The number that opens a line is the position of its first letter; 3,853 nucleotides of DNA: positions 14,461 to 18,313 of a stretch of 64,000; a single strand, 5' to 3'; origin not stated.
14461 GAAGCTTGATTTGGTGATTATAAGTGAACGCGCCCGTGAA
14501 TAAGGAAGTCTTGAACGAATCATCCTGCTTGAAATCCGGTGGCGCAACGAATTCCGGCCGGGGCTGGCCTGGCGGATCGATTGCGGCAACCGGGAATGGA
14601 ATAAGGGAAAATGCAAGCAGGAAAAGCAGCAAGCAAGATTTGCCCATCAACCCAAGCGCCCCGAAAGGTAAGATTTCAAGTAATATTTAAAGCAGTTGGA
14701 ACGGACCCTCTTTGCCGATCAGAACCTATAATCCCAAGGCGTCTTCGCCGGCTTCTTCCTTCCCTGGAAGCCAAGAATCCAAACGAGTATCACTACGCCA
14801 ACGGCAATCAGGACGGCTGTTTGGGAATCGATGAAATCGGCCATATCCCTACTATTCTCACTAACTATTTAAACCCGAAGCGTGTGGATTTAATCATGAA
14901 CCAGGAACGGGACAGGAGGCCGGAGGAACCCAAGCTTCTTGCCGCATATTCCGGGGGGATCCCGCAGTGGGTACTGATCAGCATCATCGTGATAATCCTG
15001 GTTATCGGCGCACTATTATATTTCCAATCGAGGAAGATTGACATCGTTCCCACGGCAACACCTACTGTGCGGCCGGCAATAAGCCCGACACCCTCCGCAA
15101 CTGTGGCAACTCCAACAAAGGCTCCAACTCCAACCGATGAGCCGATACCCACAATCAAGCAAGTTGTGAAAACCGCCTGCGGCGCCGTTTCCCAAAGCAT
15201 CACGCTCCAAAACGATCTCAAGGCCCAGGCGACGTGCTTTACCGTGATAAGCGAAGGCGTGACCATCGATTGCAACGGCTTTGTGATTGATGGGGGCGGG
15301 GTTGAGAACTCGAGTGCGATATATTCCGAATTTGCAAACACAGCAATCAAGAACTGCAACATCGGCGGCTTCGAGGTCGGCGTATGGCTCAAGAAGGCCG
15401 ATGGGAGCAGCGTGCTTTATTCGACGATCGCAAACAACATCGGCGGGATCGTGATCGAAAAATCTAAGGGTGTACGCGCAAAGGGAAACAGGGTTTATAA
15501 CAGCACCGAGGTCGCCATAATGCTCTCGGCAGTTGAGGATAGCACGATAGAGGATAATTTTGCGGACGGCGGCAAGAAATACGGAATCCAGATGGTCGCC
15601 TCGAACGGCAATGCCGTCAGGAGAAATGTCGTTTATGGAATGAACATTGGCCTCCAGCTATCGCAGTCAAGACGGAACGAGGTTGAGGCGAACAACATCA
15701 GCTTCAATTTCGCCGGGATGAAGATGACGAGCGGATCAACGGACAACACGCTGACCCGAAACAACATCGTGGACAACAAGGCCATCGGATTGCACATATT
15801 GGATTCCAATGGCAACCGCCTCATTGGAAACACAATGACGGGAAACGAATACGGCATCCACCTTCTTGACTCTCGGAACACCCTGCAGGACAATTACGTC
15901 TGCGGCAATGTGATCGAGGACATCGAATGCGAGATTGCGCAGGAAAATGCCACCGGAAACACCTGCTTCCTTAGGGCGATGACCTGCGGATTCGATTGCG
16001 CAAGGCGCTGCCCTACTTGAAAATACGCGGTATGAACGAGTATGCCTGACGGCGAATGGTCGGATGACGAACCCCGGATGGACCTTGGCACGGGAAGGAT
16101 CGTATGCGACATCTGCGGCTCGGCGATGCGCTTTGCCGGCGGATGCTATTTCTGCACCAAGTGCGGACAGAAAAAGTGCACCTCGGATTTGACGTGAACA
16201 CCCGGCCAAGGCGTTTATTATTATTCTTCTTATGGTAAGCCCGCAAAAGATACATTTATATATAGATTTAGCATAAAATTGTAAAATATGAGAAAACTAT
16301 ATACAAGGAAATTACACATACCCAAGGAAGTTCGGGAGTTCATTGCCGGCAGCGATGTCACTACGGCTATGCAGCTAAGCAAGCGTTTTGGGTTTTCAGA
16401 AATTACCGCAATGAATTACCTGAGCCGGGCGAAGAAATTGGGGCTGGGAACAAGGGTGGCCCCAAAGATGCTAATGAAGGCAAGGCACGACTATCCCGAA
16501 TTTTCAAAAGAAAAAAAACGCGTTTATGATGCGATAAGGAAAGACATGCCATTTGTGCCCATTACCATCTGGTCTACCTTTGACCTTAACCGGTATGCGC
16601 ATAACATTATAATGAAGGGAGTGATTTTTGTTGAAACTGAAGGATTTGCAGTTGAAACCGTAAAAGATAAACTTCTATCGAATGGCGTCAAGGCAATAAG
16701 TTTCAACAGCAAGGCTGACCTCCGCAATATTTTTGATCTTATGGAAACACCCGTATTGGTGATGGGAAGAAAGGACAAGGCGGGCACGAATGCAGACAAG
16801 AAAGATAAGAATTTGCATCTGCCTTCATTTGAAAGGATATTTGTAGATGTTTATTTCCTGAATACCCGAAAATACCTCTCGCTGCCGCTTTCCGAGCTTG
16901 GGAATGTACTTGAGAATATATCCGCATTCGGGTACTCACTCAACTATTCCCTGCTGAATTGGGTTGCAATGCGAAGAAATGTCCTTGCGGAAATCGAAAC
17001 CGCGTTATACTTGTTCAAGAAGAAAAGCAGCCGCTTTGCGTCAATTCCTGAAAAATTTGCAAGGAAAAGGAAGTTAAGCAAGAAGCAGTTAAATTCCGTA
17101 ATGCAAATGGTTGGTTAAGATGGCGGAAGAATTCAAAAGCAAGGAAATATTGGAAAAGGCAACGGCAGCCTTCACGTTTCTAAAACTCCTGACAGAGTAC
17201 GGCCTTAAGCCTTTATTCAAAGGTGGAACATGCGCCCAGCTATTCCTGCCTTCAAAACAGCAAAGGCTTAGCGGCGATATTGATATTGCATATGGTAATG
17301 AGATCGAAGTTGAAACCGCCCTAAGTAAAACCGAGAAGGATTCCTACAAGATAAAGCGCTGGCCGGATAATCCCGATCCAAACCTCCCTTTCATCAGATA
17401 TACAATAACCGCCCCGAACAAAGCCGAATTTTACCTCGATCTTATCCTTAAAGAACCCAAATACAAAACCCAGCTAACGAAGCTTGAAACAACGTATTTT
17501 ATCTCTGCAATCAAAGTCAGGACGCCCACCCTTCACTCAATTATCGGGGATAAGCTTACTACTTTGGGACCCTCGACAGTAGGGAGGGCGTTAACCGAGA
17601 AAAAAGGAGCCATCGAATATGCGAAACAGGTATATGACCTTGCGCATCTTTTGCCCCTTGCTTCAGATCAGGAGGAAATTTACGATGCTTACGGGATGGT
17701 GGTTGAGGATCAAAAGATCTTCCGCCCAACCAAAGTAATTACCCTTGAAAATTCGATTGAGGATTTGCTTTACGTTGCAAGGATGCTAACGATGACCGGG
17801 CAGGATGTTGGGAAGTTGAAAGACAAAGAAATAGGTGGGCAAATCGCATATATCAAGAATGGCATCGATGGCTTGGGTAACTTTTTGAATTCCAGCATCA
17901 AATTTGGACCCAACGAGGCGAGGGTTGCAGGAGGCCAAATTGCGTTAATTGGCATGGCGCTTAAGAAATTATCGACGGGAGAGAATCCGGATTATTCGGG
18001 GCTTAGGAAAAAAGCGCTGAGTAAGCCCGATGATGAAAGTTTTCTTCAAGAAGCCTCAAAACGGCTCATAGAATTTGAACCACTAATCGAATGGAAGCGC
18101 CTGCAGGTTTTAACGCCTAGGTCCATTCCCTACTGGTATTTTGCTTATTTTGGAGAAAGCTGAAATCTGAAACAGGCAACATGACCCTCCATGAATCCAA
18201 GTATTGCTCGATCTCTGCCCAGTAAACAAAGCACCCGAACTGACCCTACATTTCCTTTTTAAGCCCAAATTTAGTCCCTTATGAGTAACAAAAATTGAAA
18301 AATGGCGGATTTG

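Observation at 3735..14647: Complete Rhs polymorphic-toxin system with a silent cassette array in a DPANN-like archaeon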

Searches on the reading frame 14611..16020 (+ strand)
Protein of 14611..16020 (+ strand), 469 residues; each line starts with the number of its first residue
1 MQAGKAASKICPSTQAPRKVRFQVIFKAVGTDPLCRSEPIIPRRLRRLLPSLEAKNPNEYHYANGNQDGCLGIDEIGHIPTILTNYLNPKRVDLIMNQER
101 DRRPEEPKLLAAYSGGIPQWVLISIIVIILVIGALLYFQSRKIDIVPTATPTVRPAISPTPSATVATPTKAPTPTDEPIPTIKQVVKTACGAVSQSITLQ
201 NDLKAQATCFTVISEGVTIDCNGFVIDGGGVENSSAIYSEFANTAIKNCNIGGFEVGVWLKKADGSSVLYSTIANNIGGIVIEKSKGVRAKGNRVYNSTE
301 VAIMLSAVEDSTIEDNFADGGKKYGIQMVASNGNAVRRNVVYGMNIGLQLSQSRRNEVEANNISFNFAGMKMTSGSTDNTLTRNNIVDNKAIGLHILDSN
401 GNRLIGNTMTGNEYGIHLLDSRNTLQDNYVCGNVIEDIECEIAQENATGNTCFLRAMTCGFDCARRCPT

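Call 4: search_protein_families(library=pfam, proteins=[window:14611-16020:+], max_evalue=0.01)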
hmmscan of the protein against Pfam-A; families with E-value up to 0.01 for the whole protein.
window:14611-16020:+ (469 aa): 2 families
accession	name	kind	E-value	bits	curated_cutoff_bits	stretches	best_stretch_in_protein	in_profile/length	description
PF05048.19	NosD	-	8.2e-35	120.6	23.6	2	225-390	11-173/212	Periplasmic copper-binding protein (NosD)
PF13229.12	Beta_helix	-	5.1e-26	91.6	25.9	2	279-428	2-156/158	Right handed beta helix region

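Call 74: search_protein_families(library=ncbifam, proteins=[window:14611-16020:+], max_evalue=0.01)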
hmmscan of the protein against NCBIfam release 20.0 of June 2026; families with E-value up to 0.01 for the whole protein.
window:14611-16020:+ (469 aa): 2 families
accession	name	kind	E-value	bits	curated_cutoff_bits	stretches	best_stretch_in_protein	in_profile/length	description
TIGR03804.1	para_beta_helix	repeat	4.4e-21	74.3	19.45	5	393-433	1-42/44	parallel beta-helix repeat protein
TIGR04247.1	NosD_copper_fam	subfamily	6.6e-17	61.2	300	1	206-435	46-287/377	nitrous oxide reductase family maturation protein NosD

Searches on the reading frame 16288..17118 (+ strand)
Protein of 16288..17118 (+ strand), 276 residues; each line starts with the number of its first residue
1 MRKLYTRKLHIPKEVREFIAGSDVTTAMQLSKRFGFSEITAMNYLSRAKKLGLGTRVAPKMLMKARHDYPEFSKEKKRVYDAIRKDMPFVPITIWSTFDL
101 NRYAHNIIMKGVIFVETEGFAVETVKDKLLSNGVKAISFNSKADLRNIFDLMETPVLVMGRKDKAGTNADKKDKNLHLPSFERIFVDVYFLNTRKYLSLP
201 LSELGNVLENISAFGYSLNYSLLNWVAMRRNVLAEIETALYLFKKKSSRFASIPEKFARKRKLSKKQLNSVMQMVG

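Call 9: search_protein_families(library=pfam, proteins=[window:16288-17118:+], max_evalue=0.001)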
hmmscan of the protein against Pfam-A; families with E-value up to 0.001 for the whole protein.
window:16288-17118:+ (276 aa): 1 family
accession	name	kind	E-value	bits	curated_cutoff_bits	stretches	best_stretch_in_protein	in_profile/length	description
PF20217.3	DUF6577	-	9.5e-17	61.8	27.8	1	69-240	32-198/204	Family of unknown function (DUF6577)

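Call 64: search_protein_families(library=padloc, proteins=[window:16288-17118:+], max_evalue=0.001)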
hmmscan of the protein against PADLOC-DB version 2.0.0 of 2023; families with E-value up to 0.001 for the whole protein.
window:16288-17118:+ (276 aa): 4 families
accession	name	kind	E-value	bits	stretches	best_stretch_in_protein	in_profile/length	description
PDLC02235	AbiEi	-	2.6e-17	61.2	1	69-241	69-235/240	AbiEi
PDLC02261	AbiEi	-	1.6e-10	39.5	1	80-238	2-154/160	AbiEi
PDLC02243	AbiEi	-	3.7e-10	38.1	1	65-240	63-230/234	AbiEi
PDLC02257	AbiEi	-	4.4e-05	21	1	73-237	75-235/240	AbiEi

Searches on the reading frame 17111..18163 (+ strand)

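Call 9: search_protein_families(library=pfam, proteins=[window:17111-18163:+], max_evalue=0.001)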
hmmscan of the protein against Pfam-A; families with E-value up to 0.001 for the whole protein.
window:17111-18163:+ (350 aa): 1 family
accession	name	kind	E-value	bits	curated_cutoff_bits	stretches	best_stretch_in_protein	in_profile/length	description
PF08843.17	AbiEii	-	2.7e-09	37.8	22.5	1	35-201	16-189/238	Nucleotidyl transferase AbiEii toxin, Type IV TA system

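Call 64: search_protein_families(library=padloc, proteins=[window:17111-18163:+], max_evalue=0.001)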
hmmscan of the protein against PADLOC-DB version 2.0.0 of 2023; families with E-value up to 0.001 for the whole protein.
window:17111-18163:+ (350 aa): 4 families
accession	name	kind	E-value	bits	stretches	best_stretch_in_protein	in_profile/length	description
PDLC02299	AbiEii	-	9.9e-37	125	1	9-288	21-299/344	AbiEii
PDLC02292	AbiEii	-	1.8e-05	22.7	1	11-150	25-151/283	AbiEii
PDLC02305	AbiEii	-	0.00039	17.7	0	33-82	44-92/306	AbiEii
PDLC02316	AbiEii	-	0.00062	17.2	0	97-188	145-229/314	AbiEii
